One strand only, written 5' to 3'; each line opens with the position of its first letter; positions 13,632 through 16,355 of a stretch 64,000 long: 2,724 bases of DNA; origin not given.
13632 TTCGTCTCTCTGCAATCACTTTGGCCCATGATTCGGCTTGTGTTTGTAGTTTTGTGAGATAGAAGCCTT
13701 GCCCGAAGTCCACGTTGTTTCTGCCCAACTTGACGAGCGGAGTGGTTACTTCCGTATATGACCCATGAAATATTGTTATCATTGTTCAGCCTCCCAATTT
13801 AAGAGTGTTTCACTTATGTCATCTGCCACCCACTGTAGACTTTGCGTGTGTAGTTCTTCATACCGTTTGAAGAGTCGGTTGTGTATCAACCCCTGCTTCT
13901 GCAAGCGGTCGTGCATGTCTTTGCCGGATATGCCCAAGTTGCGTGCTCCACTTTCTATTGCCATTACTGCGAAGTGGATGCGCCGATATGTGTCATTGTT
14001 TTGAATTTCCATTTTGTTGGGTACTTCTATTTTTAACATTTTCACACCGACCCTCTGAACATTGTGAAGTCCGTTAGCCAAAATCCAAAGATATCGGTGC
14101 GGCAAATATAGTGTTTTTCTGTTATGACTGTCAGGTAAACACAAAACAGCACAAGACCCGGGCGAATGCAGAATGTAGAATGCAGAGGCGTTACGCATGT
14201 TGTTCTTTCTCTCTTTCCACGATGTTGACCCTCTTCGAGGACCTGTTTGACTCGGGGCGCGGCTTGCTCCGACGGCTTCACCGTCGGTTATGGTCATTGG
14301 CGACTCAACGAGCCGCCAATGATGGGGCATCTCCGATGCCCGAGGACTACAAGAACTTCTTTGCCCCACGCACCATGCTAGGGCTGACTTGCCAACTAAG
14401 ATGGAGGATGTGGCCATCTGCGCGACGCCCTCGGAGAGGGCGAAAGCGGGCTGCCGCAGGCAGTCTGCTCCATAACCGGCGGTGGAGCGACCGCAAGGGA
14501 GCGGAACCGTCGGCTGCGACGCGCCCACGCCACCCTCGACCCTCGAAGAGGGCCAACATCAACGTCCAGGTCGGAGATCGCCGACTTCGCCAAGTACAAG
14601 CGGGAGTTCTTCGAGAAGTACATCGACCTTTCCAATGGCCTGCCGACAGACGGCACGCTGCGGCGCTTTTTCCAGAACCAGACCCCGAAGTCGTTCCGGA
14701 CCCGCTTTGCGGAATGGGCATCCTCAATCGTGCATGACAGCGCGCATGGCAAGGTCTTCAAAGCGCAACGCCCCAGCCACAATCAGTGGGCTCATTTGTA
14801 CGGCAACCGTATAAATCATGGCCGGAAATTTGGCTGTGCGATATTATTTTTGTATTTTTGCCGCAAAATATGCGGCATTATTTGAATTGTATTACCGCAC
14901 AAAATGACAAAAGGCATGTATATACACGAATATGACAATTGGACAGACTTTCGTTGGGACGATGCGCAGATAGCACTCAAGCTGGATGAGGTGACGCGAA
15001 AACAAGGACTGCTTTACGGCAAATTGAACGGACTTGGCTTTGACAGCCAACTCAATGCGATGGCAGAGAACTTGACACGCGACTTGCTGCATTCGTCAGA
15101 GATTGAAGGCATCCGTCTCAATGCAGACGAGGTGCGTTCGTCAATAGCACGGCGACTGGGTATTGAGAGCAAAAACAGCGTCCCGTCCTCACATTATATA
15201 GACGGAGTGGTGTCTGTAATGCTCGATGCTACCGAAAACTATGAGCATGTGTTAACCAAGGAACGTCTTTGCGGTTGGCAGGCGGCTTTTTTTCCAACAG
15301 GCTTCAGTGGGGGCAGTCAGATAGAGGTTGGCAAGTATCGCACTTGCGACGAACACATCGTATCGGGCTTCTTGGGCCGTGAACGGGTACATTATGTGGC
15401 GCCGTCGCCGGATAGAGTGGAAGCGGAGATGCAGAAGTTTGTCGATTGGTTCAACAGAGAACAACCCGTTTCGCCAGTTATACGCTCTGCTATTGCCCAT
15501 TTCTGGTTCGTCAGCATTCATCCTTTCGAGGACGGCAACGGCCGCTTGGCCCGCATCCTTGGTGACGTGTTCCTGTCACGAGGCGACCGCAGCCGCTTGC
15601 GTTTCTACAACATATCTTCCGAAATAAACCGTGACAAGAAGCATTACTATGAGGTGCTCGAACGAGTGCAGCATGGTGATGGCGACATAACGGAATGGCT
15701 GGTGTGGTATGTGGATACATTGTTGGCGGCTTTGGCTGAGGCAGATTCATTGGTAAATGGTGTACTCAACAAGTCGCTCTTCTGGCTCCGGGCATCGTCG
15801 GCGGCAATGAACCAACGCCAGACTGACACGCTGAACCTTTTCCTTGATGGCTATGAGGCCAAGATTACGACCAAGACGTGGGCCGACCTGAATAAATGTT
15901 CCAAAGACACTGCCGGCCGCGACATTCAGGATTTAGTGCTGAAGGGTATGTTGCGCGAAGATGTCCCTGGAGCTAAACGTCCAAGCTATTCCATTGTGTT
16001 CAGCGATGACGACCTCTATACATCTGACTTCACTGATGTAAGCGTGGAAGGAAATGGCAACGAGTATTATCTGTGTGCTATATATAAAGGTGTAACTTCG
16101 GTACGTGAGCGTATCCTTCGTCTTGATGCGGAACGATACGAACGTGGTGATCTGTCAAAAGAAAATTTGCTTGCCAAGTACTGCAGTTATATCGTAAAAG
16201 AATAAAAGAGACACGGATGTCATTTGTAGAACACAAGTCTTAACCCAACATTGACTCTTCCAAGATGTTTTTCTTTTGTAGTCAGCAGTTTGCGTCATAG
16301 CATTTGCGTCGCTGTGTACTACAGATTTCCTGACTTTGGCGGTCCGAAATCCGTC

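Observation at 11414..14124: Two tandem gene cassettes share a 5' promoter/leader (R3) and a 3' repeat (R2) but carry unrelated cargo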

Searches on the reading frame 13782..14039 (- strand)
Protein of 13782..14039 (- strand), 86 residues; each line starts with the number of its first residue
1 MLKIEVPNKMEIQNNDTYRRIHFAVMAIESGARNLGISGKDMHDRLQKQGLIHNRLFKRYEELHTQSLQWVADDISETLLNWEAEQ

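Call 10: search_protein_families(library=pfam, proteins=[window:13782-14039:-], max_evalue=0.1)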
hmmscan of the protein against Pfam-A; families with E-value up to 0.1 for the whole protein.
seq(86 aa): 1 family
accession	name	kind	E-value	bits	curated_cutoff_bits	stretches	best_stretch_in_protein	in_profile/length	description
PF12668.12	DUF3791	-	2.6e-10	40.6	25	1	23-82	2-60/60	Protein of unknown function (DUF3791)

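Call 73: search_protein_families(library=padloc, proteins=[window:13782-14012:-], max_evalue=0.01)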
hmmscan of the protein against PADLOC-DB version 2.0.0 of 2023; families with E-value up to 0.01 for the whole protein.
window:13782-14012:- (77 aa): 4 families
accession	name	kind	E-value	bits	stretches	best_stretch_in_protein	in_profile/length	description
PDLC04434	PDC-M13A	-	3.4e-12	44.3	1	2-74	2-75/78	-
PDLC04433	PDC-M13A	-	1.7e-08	32.8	1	12-70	9-66/74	-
PDLC04445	PDC-M13C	-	5.1e-05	21.5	1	11-68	4-60/70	-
PDLC04435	PDC-M13A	-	0.006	14.8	1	8-67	4-62/72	-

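Call 74: search_protein_families(library=ncbifam, proteins=[window:13782-14012:-], max_evalue=0.001)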
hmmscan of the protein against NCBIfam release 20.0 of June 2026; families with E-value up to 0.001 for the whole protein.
window:13782-14012:- (77 aa): 0 families

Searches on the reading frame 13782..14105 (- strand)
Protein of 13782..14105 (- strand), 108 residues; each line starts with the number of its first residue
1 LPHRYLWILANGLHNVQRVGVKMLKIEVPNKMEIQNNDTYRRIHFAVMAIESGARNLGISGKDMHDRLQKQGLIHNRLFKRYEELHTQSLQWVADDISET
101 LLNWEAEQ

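Call 40: find_homologous_proteins(query=window:13782-14105:-, max_evalue=0.001)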
Query seq(108 aa) (108 aa): 696 proteins with E <= 0.001 among 698 candidates; the best 120 are listed.
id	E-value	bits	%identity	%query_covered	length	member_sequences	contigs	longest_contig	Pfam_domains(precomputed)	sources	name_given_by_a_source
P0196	1.5e-39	152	91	70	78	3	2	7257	PF12668.13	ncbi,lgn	-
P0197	4.7e-39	151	89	69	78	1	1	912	PF12668.13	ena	-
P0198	7.8e-39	150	89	69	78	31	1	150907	PF12668.13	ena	-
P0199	8.8e-39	150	89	70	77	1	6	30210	PF12668.13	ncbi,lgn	-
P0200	1.2e-38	149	91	69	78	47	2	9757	PF12668.13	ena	-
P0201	5.9e-37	144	87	69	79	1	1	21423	PF12668.13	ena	-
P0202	1.5e-36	143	84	70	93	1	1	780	PF12668.13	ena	-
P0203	1.6e-36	143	76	78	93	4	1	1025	PF12668.13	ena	-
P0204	2.0e-36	142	88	69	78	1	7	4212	PF12668.13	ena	-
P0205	3.0e-36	142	85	69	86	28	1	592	PF12668.13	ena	-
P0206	3.8e-36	141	73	82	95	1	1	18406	PF12668.13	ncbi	-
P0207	4.3e-36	141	87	70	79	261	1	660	PF12668.13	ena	-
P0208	6.2e-36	141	83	73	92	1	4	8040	PF12668.13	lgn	-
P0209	6.4e-36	141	92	66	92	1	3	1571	PF12668.13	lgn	-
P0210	7.2e-36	141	92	66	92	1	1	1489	PF12668.13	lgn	-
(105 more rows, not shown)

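Call 42: find_encoding_contigs(protein=P0196, flank=5000, max_places=4)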
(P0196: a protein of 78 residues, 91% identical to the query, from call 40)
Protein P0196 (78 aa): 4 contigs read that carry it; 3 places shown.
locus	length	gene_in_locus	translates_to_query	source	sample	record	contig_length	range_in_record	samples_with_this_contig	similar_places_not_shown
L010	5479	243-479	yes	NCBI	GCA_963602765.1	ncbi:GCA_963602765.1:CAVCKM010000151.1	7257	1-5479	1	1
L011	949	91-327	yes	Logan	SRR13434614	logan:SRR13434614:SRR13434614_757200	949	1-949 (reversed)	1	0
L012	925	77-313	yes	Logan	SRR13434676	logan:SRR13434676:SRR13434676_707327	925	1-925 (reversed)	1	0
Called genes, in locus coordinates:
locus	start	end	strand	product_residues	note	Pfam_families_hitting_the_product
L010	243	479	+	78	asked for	PF12668:DUF3791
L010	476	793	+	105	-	PF13151:DUF3990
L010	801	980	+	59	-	PF13151:DUF3990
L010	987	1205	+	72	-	-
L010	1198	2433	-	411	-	PF01306:LacY_symp (weak), PF07690:MFS_1, PF00083:Sugar_tr, PF07690:MFS_1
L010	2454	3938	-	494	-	PF14685:PDZ_Tricorn (faint), PF00089:Trypsin, PF13365:Trypsin_2, PF00595:PDZ, PF13180:PDZ_2, PF17820:PDZ_6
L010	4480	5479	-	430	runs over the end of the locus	PF01595:CNNM, PF00571:CBS, PF03471:CorC_HlyC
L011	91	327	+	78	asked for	PF12668:DUF3791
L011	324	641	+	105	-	PF13151:DUF3990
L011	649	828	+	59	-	PF13151:DUF3990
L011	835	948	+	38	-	?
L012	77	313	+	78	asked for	PF12668:DUF3791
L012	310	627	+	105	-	PF13151:DUF3990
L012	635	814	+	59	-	PF13151:DUF3990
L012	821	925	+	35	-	?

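Call 43: find_encoding_contigs(protein=P0198, flank=5000, max_places=4)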
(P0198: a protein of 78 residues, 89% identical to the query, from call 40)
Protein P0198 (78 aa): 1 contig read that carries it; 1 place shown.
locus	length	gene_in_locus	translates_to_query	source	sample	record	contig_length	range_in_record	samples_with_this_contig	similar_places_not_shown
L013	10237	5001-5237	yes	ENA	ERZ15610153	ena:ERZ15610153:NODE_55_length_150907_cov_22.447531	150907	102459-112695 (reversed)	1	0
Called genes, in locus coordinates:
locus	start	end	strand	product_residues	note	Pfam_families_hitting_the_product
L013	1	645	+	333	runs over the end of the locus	PF02775:TPP_enzyme_C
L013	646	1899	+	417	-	PF01136:Peptidase_U32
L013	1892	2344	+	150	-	PF02657:SufE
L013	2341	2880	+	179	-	PF00588:SpoU_methylase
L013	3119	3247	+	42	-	-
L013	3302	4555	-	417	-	PF13173:AAA_14, PF13635:DUF4143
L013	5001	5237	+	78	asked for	PF12668:DUF3791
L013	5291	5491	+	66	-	-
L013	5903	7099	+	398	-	PF13173:AAA_14, PF13635:DUF4143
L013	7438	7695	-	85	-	PF12637:TSCPD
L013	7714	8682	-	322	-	PF00383:dCMP_cyt_deam_1, PF14437:MafB19-deam, PF01872:RibD_C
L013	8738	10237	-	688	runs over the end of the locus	PF00133:tRNA-synt_1, PF09334:tRNA-synt_1g, PF19303:Anticodon_3, PF01588:tRNA_bind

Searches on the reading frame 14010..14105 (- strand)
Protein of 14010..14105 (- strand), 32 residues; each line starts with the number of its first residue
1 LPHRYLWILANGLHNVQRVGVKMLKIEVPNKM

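Call 76: search_protein_representatives(alignment_id=A1)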
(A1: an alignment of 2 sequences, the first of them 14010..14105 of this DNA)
Query: 2 sequences, 32 profile positions. Proteins with E-value up to 0.001 (for the whole library): 3; up to 1e-10: 1; up to 1e-30: 0. The best 3 are listed.
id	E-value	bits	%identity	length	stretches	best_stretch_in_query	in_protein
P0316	1.3e-17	79.6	-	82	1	1-30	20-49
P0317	1.3e-08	50.8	-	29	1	9-29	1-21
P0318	2.6e-04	37.1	-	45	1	5-28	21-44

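Call 79: find_encoding_contigs(protein=P0316, flank=10000, max_places=10)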
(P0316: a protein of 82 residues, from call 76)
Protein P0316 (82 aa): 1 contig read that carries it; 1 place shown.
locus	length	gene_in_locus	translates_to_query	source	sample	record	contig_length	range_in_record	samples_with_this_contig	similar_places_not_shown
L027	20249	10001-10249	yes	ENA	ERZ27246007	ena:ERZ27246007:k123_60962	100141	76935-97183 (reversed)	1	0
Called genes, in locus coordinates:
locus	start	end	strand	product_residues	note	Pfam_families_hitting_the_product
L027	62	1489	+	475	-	PF01943:Polysacc_synt, PF13440:Polysacc_synt_3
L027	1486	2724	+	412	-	PF12797:Fer4_2 (faint), PF13237:Fer4_10 (faint), PF14697:Fer4_21 (weak), PF12837:Fer4_6 (faint), PF12838:Fer4_7, PF13187:Fer4_9 (weak), PF00037:Fer4 (weak), PF04432:FrhB_FdhB_C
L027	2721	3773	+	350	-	PF04230:PS_pyruv_trans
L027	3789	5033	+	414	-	-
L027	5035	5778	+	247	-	PF05704:Caps_synth, PF12919:TcdA_TcdB (faint), PF04488:Gly_transf_sug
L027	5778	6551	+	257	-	PF01522:Polysacc_deac_1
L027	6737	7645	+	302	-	PF20706:GT4-conflict (weak), PF00534:Glycos_transf_1, PF13692:Glyco_trans_1_4, PF13524:Glyco_trans_1_2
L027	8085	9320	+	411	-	PF07944:Beta-AFase-like_GH127_cat (faint), PF07470:Glyco_hydro_88 (weak)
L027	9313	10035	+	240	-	PF03808:Glyco_tran_WecG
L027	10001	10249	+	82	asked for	-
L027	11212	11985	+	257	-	PF13175:AAA_15, PF13304:AAA_21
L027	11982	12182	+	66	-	-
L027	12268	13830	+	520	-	PF09820:AAA-ATPase_like, PF08011:PDDEXK_9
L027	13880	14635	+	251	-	PF00535:Glycos_transf_2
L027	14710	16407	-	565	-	PF13292:DXP_synthase_N, PF00456:Transketolase_N (weak), PF02779:Transket_pyr, PF02780:Transketolase_C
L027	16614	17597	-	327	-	PF00149:Metallophos, PF12850:Metallophos_2 (weak)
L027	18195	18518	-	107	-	-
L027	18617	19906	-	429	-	PF04932:Wzy_C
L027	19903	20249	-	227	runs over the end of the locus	PF01746:tRNA_m1G_MT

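Call 81: find_encoding_contigs(protein=P0318, flank=10000, max_places=10)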
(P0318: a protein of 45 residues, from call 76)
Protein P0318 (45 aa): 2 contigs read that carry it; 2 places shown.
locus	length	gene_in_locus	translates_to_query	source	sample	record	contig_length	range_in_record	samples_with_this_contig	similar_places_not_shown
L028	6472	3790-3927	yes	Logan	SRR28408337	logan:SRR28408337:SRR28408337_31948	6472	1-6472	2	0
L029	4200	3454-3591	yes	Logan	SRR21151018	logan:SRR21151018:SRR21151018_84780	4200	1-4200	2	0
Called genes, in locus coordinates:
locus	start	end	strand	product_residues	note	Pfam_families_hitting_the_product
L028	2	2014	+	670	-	?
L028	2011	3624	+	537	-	PF00496:SBP_bac_5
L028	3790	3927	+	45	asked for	-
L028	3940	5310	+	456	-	PF13306:LRR_5, PF18962:Por_Secre_tail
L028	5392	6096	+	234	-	PF13568:OMP_b-brl_2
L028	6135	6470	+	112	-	?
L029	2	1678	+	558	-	?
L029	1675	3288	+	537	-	PF00496:SBP_bac_5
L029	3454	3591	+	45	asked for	-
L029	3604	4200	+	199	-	?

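Call 93: list_cluster_members(proteins=[P0316, P0317, P0318])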
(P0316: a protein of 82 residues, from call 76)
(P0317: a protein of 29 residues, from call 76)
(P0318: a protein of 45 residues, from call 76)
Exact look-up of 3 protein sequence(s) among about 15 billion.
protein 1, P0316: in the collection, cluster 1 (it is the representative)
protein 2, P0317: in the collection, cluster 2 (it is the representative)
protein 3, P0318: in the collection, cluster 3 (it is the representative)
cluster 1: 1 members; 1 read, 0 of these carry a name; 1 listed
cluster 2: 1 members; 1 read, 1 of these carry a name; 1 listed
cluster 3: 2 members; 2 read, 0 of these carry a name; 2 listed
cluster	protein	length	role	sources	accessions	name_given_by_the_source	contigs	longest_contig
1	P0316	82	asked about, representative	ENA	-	-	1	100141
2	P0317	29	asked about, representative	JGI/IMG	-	hypothetical protein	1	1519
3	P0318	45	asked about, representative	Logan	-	-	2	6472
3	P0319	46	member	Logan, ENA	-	-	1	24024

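Call 99: search_protein_families(library=padloc, proteins=[L027:11212-11982:+, L027:11982-12179:+, L027:12268-13827:+, L028:3940-5307:+], max_evalue=0.001)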
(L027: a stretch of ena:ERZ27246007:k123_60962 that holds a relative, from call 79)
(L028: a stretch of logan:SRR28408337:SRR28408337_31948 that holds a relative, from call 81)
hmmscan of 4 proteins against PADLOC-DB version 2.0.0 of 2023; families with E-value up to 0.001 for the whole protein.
L027:11212-11982:+ (257 aa): 79 families (the best 25 are shown)
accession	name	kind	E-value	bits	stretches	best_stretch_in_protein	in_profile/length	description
PDLC04214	HEC-02A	-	8.5e-96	319.2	1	1-257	78-335/338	-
PDLC04213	HEC-02A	-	9.2e-44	148.3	1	5-256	75-331/337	-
PDLC04146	HEC-02B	-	2.7e-28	97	1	12-217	92-295/344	-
PDLC04032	PD-T4-4_A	-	9.6e-16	55.8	1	62-208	262-394/474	-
PDLC04033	PD-T4-4_A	-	2.1e-15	54.9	1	80-212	244-377/460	-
PDLC02980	AriA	-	2.2e-15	55.4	1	89-205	214-303/304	-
PDLC04664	PDC-M47A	-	1.3e-11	42.1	1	79-212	239-373/461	-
PDLC03878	NsnB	-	1.9e-11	42.3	1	158-218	234-294/345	-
PDLC02335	AbiLi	-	5e-11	40.2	1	72-206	172-242/326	AbiLi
PDLC02979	AriA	-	5.2e-10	37.7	1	105-205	264-373/373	-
PDLC04178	HEC-01A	-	3.2e-09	34.3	1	128-201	254-327/399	-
PDLC00265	PtuA1|PtuA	-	5e-09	33.8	1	96-208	261-375/479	AAA ATPase domain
PDLC04148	HEC-03B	-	7.3e-09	33.1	1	129-209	307-388/458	-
PDLC02981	AriAB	-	8.9e-09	32.6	1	130-205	301-377/694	-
PDLC00285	PtuA1|PtuA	-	1.8e-08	32.1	1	92-208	211-333/432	AAA ATPase domain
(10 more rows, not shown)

L027:11982-12179:+ (66 aa): 5 families
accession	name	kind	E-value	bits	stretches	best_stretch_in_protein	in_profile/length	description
PDLC04221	HEC-02B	-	1.8e-16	58.5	1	1-57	1-62/171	-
PDLC04225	HEC-02B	-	2.4e-09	35.4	1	3-59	3-64/173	-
PDLC04220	HEC-02B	-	0.00015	19.7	1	2-55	1-55/172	-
PDLC04224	HEC-02B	-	0.00053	17.9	1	2-53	1-55/182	-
PDLC04223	HEC-02B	-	0.00083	17.4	1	6-56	4-58/168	-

L027:12268-13827:+ (520 aa): 0 families

L028:3940-5307:+ (456 aa): 0 families

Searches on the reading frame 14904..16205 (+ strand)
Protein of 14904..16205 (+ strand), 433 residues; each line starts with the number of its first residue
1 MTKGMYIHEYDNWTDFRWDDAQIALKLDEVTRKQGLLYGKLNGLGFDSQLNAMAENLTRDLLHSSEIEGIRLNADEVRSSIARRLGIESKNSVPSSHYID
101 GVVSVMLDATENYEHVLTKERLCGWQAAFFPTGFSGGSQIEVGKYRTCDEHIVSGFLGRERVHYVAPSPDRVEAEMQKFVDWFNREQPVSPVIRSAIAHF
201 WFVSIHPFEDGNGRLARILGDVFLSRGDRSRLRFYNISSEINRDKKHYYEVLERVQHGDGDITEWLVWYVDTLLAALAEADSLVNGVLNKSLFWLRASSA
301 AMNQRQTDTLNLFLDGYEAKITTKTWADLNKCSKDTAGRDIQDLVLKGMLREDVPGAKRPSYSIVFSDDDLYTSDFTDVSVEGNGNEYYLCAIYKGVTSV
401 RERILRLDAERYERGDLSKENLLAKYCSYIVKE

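Call 10: search_protein_families(library=pfam, proteins=[window:14904-16205:+], max_evalue=0.1)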
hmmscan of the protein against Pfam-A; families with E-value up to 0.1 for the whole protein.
window:14904-16205:+ (433 aa): 2 families
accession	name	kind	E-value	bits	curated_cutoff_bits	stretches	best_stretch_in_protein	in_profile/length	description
PF13776.11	DUF4172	-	1.3e-27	96.3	25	1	6-87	1-82/82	Domain of unknown function (DUF4172)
PF02661.23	Fic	-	1.5e-18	67.8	24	1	118-224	3-93/93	Fic/DOC family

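Call 73: search_protein_families(library=padloc, proteins=[window:14904-16202:+], max_evalue=0.01)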
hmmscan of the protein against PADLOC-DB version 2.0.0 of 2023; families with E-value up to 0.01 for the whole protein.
window:14904-16202:+ (433 aa): 7 families
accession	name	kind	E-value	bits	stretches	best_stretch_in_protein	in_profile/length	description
PDLC03963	SoFic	-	1.8e-44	150.6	1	15-362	17-348/361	-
PDLC04966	PDC-S24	-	6.9e-24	82.6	1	104-257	221-370/497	-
PDLC04836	PDC-S04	-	3.1e-11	40.9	1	63-264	32-221/244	-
PDLC04839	PDC-S04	-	5.1e-11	40.6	1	187-260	122-191/205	-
PDLC04837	PDC-S04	-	2.4e-10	38.1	1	51-258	19-211/234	-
PDLC04840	PDC-S04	-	1.2e-06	26.4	1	166-219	111-169/227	-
PDLC04838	PDC-S04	-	0.0019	16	1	170-225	102-163/209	-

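Call 74: search_protein_families(library=ncbifam, proteins=[window:14904-16202:+], max_evalue=0.001)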
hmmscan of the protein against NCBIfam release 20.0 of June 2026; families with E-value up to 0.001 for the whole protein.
window:14904-16202:+ (433 aa): 3 families
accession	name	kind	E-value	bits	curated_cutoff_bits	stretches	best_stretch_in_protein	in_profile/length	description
NF046030.1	ProtAdlyltaseSoFic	equivalog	3.3e-16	59.2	550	1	172-278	159-264/361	protein adenylyltransferase Fic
TIGR02613.1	mob_myst_B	hypoth_equivalog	2.7e-07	30.7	124.4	1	198-254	115-172/186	mobile mystery protein B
NF041381.1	XopAC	subfamily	3.4e-07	29.3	450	1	143-225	325-412/451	XopAC/AvrAC family type III secretion system effector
